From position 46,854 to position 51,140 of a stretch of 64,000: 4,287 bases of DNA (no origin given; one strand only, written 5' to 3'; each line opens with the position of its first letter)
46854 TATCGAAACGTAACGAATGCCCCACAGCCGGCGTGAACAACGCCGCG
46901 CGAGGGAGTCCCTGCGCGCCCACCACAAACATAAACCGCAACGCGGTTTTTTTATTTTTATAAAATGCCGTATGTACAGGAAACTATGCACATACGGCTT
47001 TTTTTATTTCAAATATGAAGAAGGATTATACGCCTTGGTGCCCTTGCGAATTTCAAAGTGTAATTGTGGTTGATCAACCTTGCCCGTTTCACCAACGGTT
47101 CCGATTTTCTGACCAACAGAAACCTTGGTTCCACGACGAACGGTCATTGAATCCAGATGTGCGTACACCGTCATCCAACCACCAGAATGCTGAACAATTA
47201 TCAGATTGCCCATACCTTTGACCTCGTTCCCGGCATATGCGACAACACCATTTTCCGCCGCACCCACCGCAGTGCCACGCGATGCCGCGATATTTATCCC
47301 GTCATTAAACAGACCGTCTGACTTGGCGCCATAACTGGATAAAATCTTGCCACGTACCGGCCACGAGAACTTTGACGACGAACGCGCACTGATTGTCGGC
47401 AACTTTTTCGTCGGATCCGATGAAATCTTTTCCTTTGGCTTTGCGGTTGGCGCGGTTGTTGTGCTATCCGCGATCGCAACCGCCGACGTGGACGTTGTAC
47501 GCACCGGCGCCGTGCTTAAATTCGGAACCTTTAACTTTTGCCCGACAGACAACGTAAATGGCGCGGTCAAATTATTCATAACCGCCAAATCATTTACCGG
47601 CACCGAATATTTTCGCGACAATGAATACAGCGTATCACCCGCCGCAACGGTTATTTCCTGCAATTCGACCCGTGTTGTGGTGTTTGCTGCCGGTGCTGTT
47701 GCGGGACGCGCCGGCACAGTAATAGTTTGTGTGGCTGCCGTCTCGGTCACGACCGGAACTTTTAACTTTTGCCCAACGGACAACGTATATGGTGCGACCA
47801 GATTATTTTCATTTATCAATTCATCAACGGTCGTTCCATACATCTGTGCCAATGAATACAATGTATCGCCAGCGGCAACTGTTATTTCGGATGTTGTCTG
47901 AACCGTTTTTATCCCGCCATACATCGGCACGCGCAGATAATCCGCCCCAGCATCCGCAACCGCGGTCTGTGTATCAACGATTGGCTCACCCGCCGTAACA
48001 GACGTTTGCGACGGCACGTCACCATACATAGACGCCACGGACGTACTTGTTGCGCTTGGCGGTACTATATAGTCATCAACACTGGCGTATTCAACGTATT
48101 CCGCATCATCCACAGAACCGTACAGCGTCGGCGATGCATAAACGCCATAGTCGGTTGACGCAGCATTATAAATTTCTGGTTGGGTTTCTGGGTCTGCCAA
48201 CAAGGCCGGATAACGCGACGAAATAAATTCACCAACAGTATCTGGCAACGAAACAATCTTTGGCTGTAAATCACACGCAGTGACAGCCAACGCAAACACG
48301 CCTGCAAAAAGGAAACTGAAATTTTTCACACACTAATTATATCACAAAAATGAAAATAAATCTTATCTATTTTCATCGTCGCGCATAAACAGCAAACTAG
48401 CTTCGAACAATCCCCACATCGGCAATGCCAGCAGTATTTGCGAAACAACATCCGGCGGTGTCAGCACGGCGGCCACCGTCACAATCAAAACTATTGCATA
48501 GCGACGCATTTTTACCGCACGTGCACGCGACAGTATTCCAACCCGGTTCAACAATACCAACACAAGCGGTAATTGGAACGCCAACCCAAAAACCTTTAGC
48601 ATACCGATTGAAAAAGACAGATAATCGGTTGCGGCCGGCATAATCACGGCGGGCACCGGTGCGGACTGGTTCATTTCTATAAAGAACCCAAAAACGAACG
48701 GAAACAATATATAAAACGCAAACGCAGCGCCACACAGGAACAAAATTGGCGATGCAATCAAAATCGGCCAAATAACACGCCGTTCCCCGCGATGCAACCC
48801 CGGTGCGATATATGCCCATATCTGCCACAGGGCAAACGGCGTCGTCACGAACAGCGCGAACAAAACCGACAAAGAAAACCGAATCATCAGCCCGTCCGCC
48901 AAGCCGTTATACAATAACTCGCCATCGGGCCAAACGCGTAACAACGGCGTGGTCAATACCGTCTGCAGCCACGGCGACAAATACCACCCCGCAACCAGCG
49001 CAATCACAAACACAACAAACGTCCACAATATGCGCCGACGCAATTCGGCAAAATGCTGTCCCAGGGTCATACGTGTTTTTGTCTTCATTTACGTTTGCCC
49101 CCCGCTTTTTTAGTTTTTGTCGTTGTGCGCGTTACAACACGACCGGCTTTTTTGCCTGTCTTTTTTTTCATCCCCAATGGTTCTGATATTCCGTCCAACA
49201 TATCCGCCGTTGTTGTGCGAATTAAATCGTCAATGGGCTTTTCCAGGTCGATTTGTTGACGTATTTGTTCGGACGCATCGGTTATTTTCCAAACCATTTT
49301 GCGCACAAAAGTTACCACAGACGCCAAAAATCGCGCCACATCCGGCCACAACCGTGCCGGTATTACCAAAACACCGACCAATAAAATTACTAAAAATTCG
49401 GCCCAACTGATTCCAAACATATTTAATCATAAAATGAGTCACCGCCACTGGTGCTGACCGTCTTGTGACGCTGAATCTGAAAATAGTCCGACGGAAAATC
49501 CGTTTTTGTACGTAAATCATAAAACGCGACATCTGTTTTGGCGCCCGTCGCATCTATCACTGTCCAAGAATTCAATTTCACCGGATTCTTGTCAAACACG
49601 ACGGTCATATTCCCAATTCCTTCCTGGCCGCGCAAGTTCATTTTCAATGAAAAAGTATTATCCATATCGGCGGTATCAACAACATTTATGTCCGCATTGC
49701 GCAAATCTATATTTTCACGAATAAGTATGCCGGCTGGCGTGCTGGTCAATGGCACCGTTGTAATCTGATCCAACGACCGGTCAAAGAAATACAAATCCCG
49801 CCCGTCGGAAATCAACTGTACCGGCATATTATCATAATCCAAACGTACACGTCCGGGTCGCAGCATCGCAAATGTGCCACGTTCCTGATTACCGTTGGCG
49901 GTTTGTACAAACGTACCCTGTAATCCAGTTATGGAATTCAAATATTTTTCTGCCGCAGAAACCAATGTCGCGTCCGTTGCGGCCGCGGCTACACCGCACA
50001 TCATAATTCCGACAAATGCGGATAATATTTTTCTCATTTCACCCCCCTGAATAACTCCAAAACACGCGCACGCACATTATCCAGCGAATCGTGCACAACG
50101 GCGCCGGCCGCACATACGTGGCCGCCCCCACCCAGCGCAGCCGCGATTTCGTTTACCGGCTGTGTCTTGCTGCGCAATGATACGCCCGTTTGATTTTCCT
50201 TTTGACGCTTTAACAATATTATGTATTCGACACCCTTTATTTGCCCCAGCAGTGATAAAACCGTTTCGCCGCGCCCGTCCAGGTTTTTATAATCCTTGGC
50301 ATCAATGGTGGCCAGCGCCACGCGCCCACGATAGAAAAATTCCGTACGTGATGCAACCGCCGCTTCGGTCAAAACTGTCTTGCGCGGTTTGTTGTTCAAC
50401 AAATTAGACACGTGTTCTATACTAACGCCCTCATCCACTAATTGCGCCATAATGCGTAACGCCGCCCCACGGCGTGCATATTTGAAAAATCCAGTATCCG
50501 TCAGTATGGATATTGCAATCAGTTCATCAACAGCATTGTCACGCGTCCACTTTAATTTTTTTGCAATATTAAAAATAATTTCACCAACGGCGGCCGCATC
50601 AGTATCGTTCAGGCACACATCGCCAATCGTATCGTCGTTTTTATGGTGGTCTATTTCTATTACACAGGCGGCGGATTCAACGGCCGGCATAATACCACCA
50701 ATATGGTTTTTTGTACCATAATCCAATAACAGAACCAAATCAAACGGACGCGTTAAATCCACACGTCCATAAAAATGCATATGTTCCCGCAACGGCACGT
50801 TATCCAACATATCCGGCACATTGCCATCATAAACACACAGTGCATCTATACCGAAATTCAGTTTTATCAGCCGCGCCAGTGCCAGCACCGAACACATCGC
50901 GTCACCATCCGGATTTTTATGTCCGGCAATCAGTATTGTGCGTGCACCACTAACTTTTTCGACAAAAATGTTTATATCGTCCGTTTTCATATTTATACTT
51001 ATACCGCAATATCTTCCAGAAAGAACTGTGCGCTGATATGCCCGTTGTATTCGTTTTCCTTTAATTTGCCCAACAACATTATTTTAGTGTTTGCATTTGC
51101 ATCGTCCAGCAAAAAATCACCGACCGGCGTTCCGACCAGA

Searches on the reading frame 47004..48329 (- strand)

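Call 54: search_protein_families(library=pfam, proteins=[window:47004-48329:-], max_evalue=0.001)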
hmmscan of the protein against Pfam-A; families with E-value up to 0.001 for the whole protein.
window:47004-48329:- (441 aa): 3 families
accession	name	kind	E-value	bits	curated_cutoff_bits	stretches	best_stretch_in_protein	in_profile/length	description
PF01476.26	LysM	-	3.5e-30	104.1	20.9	2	149-192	1-43/43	LysM domain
PF01551.29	Peptidase_M23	-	3.7e-30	104.4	28.7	1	341-436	2-96/96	Peptidase family M23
PF23472.1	LysM2_CERK1_LYK3_4_5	-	0.0002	21.7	27.4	0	144-193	3-55/56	LYK3/4/5 LysM2 domain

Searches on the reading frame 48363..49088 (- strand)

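Call 54: search_protein_families(library=pfam, proteins=[window:48363-49088:-], max_evalue=0.001)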
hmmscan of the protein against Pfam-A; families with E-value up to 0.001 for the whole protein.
window:48363-49088:- (241 aa): 1 family
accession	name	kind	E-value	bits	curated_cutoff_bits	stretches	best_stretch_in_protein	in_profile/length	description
PF00902.23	TatC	-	3.2e-61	207.2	25.1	1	11-223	1-208/208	Sec-independent protein translocase protein (TatC)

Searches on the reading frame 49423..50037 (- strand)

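Call 99: search_protein_families(library=pfam, proteins=[window:49423-50037:-], max_evalue=0.01)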
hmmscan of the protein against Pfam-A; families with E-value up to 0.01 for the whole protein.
window:49423-50037:- (204 aa): 1 family
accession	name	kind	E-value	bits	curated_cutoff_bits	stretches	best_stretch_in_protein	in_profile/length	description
PF03548.22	LolA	-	3.2e-25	89.2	23.6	1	35-188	2-164/165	Outer membrane lipoprotein carrier protein LolA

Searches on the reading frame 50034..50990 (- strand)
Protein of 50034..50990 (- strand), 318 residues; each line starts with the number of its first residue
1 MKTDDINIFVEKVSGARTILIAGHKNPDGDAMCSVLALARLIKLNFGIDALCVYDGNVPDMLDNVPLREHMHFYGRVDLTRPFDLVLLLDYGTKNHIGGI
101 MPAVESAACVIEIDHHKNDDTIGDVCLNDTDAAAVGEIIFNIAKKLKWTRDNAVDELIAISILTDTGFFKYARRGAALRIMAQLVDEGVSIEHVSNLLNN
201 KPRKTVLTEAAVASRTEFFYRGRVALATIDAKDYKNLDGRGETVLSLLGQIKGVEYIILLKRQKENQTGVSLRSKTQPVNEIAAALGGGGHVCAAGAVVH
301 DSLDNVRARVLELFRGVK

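Call 54: search_protein_families(library=pfam, proteins=[window:50034-50990:-], max_evalue=0.001)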
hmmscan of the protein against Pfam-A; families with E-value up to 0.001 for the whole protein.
window:50034-50990:- (318 aa): 2 families
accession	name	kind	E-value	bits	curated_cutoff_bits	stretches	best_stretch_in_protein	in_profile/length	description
PF01368.27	DHH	-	2.4e-16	60.6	28.1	1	18-147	1-104/125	DHH family, N-terminal domain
PF02272.25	DHHA1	-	4.7e-09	37.1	25.9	1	243-313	20-99/102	DHHA1 domain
